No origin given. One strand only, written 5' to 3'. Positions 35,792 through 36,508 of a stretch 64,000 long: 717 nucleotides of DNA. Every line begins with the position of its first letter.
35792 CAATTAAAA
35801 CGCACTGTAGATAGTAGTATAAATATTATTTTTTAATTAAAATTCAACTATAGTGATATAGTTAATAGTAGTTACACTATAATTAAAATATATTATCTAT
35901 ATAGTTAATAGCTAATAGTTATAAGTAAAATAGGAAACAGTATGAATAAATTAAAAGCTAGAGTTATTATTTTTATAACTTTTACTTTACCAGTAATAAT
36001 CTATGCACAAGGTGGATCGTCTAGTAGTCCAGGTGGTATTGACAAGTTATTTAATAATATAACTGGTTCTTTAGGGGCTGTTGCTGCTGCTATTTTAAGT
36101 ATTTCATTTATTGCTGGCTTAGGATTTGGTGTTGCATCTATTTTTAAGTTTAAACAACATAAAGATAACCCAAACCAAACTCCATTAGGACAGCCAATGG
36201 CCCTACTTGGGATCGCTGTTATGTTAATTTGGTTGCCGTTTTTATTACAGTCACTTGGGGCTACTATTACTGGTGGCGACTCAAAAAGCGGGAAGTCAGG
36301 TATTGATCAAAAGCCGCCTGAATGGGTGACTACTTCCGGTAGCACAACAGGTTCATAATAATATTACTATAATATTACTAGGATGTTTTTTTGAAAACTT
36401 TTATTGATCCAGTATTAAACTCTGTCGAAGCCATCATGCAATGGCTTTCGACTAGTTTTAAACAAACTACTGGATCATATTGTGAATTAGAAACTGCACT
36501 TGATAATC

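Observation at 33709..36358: Four IcmC/IcmD (DotE/DotP)-family small membrane proteins, one displaced beyond dotN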

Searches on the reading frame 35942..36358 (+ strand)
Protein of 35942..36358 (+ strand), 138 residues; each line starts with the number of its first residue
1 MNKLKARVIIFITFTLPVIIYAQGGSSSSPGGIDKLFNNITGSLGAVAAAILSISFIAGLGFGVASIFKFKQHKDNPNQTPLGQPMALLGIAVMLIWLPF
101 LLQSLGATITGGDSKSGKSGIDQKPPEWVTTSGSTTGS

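Call 3: search_protein_families(library=pfam, proteins=[window:35942-36358:+], max_evalue=0.1)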
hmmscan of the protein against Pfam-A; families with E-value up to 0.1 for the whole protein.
window:35942-36358:+ (138 aa): 3 families
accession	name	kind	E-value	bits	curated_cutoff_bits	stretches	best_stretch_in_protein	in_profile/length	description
PF20535.3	DUF6750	-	0.0034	17.7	27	1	26-109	38-120/128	Family of unknown function (DUF6750)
PF04956.18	TrbC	-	0.015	15.9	27.9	1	6-65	14-69/98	TrbC/VIRB2 pilin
PF16962.11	ABC_export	-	0.017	14.1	29.7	1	35-103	11-81/531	Putative ABC exporter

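Call 4: search_protein_families(library=ncbifam, proteins=[window:35942-36358:+], max_evalue=0.1)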
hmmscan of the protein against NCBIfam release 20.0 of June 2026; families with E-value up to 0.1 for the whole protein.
window:35942-36358:+ (138 aa): 1 family
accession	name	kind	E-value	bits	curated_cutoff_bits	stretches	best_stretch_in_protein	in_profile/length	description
NF004933.0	PRK06287.1-4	equivalog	0.0067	16.6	238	1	43-72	89-118/122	cobalt transport protein CbiN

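Call 10: find_homologous_proteins(query=window:35942-36358:+, max_evalue=0.001)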
Query window:35942-36358:+ (138 aa): 29 proteins with E <= 0.001 among 224 candidates.
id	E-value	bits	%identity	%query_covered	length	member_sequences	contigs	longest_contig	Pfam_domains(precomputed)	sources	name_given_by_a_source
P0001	5.9e-82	290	100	100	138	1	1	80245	-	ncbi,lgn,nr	ncbi:MAG: type IV secretion protein IcmD [Gammaproteobacteria bacterium]|nr:type IV secretion protei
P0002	1.6e-40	156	61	96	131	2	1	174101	-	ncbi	-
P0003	6.1e-40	154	61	91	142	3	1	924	-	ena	-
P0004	7.8e-40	154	59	88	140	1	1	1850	PF20535.4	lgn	-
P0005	8.1e-35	138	51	96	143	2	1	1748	PF20535.4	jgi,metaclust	metaclust:\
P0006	3.9e-34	136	53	93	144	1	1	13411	PF20535.4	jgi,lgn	-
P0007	6.9e-33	131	51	96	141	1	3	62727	PF20535.4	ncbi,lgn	-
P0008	4.7e-31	126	60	69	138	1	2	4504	PF20535.4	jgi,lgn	jgi:hypothetical protein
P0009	8.0e-31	125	54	82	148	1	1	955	-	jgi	jgi:intracellular multiplication protein IcmD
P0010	2.1e-30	123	50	88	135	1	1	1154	PF20535.4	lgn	-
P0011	2.7e-30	123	52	93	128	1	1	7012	PF20535.4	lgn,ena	-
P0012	5.6e-28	116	48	86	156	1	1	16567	PF20535.4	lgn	-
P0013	6.7e-28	115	59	69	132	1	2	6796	-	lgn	-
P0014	1.7e-27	114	53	83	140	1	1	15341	PF20535.4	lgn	-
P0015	5.2e-27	112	60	69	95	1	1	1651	-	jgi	-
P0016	2.3e-26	110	53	77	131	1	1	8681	PF20535.4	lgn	-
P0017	2.4e-25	107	42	96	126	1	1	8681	PF20535.4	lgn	-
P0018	1.2e-21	95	55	64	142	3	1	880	PF20535.4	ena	-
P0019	9.9e-21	92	39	86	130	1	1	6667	PF20535.4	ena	-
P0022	1.1e-19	89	43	83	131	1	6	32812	-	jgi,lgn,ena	-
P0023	6.7e-19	86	52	67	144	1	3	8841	PF20535.4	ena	-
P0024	7.1e-19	86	43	83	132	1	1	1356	PF20535.4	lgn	-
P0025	9.4e-19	86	47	62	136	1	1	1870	PF20535.4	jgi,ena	jgi:intracellular multiplication protein IcmD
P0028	3.7e-18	84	39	88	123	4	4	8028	PF20535.4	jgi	jgi:intracellular multiplication protein IcmD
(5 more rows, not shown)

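Call 11: find_encoding_contigs(protein=P0002, flank=6000, max_places=3)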
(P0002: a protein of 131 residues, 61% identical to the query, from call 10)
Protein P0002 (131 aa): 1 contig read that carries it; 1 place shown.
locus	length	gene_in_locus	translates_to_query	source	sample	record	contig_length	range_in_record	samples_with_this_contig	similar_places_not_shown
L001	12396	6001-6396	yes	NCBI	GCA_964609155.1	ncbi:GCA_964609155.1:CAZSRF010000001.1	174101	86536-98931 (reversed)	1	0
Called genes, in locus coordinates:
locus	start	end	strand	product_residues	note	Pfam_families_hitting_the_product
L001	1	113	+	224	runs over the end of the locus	PF11393:T4BSS_DotI_IcmL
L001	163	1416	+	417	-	PF12293:T4BSS_DotH_IcmK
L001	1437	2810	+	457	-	PF03743:TrbI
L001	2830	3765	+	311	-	-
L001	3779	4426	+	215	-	-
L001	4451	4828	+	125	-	PF20535:DUF6750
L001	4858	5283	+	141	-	-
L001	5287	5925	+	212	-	-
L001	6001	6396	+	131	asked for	-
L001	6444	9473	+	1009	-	-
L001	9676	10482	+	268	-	PF00990:GGDEF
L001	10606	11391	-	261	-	PF09694:Gcw_chp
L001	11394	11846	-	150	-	-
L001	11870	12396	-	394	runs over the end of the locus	PF00364:Biotin_lipoyl, PF25997:BSH_YhbJ (weak), PF02817:E3_binding, PF00198:2-oxoacid_dh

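Call 12: find_encoding_contigs(protein=P0007, flank=6000, max_places=3)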
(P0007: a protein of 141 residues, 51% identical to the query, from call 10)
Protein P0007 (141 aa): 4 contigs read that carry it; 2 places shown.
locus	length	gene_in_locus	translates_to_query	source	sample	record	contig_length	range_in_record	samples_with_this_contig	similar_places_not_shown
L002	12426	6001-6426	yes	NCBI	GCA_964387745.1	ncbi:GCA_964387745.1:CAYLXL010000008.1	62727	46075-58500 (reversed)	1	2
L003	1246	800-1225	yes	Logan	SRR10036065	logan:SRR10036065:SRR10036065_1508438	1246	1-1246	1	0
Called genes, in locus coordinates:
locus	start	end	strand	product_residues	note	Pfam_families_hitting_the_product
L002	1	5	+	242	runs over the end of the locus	-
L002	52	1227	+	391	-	PF12293:T4BSS_DotH_IcmK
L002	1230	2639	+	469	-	PF03743:TrbI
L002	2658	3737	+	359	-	-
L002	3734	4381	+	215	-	-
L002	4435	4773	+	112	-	-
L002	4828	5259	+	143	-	-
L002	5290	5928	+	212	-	-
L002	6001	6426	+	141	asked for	PF20535:DUF6750 (weak)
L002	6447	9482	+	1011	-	-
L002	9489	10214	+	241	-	-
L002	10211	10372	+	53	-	-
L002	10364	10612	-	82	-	PF02954:HTH_8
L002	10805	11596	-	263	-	PF11906:DUF3426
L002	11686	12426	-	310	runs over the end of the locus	PF06325:PrmA, PF13649:Methyltransf_25 (faint), PF05175:MTS (weak), PF13847:Methyltransf_31 (weak)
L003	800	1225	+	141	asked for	PF20535:DUF6750 (weak)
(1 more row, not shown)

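Call 28: find_encoding_contigs(protein=P0006, flank=5000, max_places=2)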
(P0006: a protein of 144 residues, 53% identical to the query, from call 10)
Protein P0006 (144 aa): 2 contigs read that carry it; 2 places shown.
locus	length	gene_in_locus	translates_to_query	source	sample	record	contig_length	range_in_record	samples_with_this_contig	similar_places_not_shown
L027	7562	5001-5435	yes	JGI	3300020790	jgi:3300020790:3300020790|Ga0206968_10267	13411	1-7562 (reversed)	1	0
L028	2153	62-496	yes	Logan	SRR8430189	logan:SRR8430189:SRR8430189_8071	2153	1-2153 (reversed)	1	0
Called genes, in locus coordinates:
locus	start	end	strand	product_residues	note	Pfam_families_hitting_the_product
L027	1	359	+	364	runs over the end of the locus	PF12293:T4BSS_DotH_IcmK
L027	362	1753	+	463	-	PF03743:TrbI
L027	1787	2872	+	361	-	-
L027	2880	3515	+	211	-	-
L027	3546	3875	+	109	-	-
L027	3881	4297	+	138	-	PF20535:DUF6750 (weak)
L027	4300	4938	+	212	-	-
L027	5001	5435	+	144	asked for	PF20535:DUF6750 (weak)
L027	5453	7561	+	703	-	?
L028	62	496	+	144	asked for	PF20535:DUF6750 (weak)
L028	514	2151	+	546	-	?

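Call 29: find_encoding_contigs(protein=P0012, flank=5000, max_places=2)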
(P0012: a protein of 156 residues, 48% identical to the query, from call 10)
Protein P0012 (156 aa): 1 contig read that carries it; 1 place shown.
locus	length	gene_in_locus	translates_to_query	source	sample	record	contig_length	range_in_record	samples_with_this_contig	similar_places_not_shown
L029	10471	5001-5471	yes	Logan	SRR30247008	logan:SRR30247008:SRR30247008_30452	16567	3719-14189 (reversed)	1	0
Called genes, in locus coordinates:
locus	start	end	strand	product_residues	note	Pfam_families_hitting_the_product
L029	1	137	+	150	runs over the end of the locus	PF12582:DUF3757 (weak)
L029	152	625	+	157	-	PF01288:HPPK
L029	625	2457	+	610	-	-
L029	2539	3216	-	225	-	PF13645:YkuD_2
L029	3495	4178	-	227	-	PF03767:Acid_phosphat_B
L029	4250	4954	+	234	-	PF02976:MutH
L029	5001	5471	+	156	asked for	PF20535:DUF6750 (weak)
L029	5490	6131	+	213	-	-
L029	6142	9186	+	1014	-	-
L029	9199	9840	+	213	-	-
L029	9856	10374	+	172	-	PF00691:OmpA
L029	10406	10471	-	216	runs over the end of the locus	-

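Call 30: find_encoding_contigs(protein=P0022, flank=5000, max_places=2)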
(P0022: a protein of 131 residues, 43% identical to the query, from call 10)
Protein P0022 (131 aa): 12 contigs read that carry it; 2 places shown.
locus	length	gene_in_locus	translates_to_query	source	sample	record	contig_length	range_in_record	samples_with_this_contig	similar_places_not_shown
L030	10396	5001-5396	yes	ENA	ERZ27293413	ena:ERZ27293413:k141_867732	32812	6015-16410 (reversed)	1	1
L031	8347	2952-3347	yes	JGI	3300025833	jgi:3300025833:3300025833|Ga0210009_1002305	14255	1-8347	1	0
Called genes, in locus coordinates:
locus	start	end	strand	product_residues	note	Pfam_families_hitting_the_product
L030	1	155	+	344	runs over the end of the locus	PF12293:T4BSS_DotH_IcmK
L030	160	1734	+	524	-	-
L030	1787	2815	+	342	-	-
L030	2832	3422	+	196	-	-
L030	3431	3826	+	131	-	PF20535:DUF6750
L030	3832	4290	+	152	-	-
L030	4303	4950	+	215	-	-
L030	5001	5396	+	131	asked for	-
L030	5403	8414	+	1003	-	-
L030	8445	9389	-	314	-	PF05472:Ter (weak)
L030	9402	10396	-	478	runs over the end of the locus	PF01546:Peptidase_M20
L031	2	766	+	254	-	?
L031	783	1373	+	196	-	-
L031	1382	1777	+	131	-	PF20535:DUF6750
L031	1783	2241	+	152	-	-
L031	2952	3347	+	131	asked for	-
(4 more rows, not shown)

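Call 31: find_encoding_contigs(protein=P0016, flank=5000, max_places=2)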
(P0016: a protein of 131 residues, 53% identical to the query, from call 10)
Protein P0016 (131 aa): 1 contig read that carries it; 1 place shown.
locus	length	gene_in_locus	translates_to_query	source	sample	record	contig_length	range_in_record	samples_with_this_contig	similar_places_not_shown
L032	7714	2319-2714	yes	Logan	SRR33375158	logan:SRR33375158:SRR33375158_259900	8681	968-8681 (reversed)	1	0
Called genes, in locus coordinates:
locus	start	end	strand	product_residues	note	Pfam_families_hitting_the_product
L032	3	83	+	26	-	?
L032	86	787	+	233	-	-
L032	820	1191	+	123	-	-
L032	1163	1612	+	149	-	-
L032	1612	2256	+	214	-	-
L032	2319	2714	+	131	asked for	PF20535:DUF6750 (weak)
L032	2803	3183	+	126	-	PF20535:DUF6750 (weak)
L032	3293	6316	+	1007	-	-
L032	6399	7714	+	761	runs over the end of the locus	?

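Call 34: search_solved_structures(query=window:35942-36358:+, max_evalue=10, show_alignments=2)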
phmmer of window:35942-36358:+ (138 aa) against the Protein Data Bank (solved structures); distinct sequences matched with E-value up to 10: 0.

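Call 41: search_protein_families(library=pfam, alignment_id=A3, max_evalue=0.1)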
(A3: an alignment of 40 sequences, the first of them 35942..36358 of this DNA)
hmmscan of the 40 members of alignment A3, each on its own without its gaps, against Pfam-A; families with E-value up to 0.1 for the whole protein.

A. member 1, window:35942-36358:+ (138 aa): 3 families
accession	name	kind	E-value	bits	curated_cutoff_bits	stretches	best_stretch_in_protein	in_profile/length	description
PF20535.3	DUF6750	-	0.0034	17.7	27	1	26-109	38-120/128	Family of unknown function (DUF6750)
PF04956.18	TrbC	-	0.015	15.9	27.9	1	6-65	14-69/98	TrbC/VIRB2 pilin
PF16962.11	ABC_export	-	0.017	14.1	29.7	1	35-103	11-81/531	Putative ABC exporter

B. families by the number of members that match (of 40 scanned): 44 families (the first 25 are shown)
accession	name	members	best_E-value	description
PF20535.3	DUF6750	34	8.1e-10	Family of unknown function (DUF6750)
PF04956.18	TrbC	12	0.00044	TrbC/VIRB2 pilin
PF13572.11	DUF4134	10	0.00013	Domain of unknown function (DUF4134)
PF25491.1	CCHC_BCL-11A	10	0.0066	BCL-11A-like CCHC zinc finger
PF16962.11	ABC_export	7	0.0019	Putative ABC exporter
PF02656.20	DUF202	6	0.02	Domain of unknown function (DUF202)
PF02133.21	Transp_cyt_pur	2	0.0037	Permease for cytosine/purines, uracil, thiamine, allantoin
PF16943.10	T4SS_CagC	2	0.013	Cag pathogenicity island, type IV secretory system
PF03779.20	SPW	2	0.016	SPW repeat domain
PF14219.11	DUF4328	2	0.018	Domain of unknown function (DUF4328)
PF14126.11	DUF4293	2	0.019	Domain of unknown function (DUF4293)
PF14150.11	YesK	2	0.022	YesK-like protein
PF19953.4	EACC1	2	0.026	Effector Associated Constant Component 1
PF07314.17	Lit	1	7.1e-05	Lipoprotein intramolecular transacylase Lit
PF12822.12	ECF_trnsprt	1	0.0006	ECF transporter, substrate-specific component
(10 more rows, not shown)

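Call 51: predict_structure(alignment_id=A4)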
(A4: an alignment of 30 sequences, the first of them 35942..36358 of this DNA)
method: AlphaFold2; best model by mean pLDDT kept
length: 138 residues; sequences in the alignment: 30
mean_pLDDT: 75.8   pTM: 0.48
mean pLDDT of the five models: 75.8, 75.1, 74.7, 71.3, 68.0
residues with pLDDT >= 90: 48; 70-90: 42; 50-70: 30; < 50: 18
segments of 3 or more residues with pLDDT < 50: 113-122, 131-136
pLDDT, mean of each block of 10 residues (from residue 1): 76 74 55 68 82 94 96 93 94 95 80 46 54 47
secondary structure, 60 per line:
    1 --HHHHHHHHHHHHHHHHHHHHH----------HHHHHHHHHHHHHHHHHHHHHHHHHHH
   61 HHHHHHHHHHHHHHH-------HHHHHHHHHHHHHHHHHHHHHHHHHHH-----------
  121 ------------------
elements in order: H3-23 H34-75 H83-109

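Call 60: find_homologous_proteins(query=A3, max_evalue=0.001)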
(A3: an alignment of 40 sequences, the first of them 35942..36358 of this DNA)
Query A3 (40 sequences) (138 aa, profile of the alignment): 46 proteins with E <= 0.001 among 6674 candidates.
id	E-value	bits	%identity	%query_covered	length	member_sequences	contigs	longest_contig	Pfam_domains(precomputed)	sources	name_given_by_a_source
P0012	4.3e-38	148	48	86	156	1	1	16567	PF20535.4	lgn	-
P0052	7.7e-38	147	45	89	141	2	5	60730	-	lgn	-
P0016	8.3e-38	147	53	77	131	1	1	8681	PF20535.4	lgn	-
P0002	1.9e-37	146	61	96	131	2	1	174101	-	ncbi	-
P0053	9.2e-37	144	45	83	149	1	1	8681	-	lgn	-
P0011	1.2e-36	143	52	93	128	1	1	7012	PF20535.4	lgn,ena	-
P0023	1.8e-36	143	52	67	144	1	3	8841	PF20535.4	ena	-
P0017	2.7e-36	142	42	96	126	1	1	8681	PF20535.4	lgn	-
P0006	3.3e-36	142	53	93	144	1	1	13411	PF20535.4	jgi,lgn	-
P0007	5.3e-36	141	51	96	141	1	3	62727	PF20535.4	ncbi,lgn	-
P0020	1.2e-35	140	51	63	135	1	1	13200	-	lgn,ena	-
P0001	1.9e-35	139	100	100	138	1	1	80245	-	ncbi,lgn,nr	ncbi:MAG: type IV secretion protein IcmD [Gammaproteobacteria bacterium]|nr:type IV secretion protei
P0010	2.3e-35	139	50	88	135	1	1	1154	PF20535.4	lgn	-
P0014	3.6e-35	138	53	83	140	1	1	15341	PF20535.4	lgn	-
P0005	4.0e-35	138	51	96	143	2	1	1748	PF20535.4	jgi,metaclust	metaclust:\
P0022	6.1e-34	134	43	83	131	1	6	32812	-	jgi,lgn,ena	-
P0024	5.2e-33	131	43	83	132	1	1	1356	PF20535.4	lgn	-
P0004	5.7e-33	131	59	88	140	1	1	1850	PF20535.4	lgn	-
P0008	7.0e-33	131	60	69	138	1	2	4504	PF20535.4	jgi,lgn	jgi:hypothetical protein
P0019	7.3e-32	128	39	86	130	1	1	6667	PF20535.4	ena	-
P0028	9.1e-32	127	39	88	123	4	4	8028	PF20535.4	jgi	jgi:intracellular multiplication protein IcmD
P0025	2.0e-31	126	47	62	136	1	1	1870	PF20535.4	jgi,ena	jgi:intracellular multiplication protein IcmD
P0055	4.4e-30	122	33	57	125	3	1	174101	PF20535.4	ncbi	-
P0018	4.8e-30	122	55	64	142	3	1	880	PF20535.4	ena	-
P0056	5.2e-30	122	34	59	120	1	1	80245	PF20535.4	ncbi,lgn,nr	ncbi:MAG: hypothetical protein KBD64_00230 [Gammaproteobacteria bacterium]|nr:hypothetical protein [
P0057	1.1e-28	117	35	47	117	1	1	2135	PF20535.4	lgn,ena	-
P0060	6.4e-27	112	33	38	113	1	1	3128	PF20535.4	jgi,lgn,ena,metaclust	metaclust:\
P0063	1.3e-24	104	37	61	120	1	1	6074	PF20535.4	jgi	jgi:hypothetical protein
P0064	1.7e-24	104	49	57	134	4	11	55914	-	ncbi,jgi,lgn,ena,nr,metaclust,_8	ncbi:MAG: type IV secretion protein IcmD [Legionellales bacterium]|jgi:intracellular multiplication 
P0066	1.1e-22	98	41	33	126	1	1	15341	PF20535.4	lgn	-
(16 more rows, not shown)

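Call 61: find_encoding_contigs(protein=P0064, flank=5000, max_places=3)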
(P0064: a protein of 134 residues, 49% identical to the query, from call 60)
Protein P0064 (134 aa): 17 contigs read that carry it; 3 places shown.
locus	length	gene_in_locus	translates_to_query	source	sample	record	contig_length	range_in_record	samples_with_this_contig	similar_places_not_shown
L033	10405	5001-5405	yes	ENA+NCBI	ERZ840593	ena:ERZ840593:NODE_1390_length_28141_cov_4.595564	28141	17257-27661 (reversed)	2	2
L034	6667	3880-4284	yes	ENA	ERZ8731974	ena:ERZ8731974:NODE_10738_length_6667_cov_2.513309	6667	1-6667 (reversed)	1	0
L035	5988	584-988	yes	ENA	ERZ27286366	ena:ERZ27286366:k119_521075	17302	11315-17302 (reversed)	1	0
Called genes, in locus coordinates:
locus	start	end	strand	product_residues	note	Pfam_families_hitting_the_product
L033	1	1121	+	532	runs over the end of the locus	?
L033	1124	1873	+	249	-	-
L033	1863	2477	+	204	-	-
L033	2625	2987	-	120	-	-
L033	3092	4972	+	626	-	PF02518:HATPase_c (weak), PF13589:HATPase_c_3, PF00183:HSP90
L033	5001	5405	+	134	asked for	-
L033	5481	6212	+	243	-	PF01138:RNase_PH, PF03725:RNase_PH_C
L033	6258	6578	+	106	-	PF00829:Ribosomal_L21p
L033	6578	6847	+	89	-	PF01016:Ribosomal_L27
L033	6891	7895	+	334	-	PF01018:GTP1_OBG, PF01926:MMR_HSR1, PF02421:FeoB_N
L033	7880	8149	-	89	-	PF01649:Ribosomal_S20p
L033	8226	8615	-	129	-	PF09945:DUF2177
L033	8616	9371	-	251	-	PF06966:DUF1295, PF02544:Steroid_dh (weak), PF04191:PEMT (weak)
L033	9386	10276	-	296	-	PF06574:FAD_syn, PF01687:Flavokinase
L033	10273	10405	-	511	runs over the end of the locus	PF03023:MurJ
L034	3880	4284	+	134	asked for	-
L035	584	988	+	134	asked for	-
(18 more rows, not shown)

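Call 62: find_encoding_contigs(protein=P0052, flank=5000, max_places=2)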
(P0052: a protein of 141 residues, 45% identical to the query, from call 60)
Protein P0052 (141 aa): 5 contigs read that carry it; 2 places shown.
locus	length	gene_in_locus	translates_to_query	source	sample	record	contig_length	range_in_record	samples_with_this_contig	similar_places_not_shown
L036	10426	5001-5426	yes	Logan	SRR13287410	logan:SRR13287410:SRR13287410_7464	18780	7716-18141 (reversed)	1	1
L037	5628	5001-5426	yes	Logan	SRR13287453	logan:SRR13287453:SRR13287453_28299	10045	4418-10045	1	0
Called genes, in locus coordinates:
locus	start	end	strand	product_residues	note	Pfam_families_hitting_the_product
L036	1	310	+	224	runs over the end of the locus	PF11393:T4BSS_DotI_IcmL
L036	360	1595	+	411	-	PF12293:T4BSS_DotH_IcmK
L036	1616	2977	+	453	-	PF03743:TrbI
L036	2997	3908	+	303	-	-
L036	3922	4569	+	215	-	-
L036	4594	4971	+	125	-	PF20535:DUF6750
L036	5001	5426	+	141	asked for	-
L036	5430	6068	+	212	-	-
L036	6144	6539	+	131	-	-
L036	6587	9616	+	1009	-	-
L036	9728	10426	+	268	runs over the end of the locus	PF00990:GGDEF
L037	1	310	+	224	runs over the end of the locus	PF11393:T4BSS_DotI_IcmL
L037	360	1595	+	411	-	PF12293:T4BSS_DotH_IcmK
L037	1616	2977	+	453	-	PF03743:TrbI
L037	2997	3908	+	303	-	-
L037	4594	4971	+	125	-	PF20535:DUF6750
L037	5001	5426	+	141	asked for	-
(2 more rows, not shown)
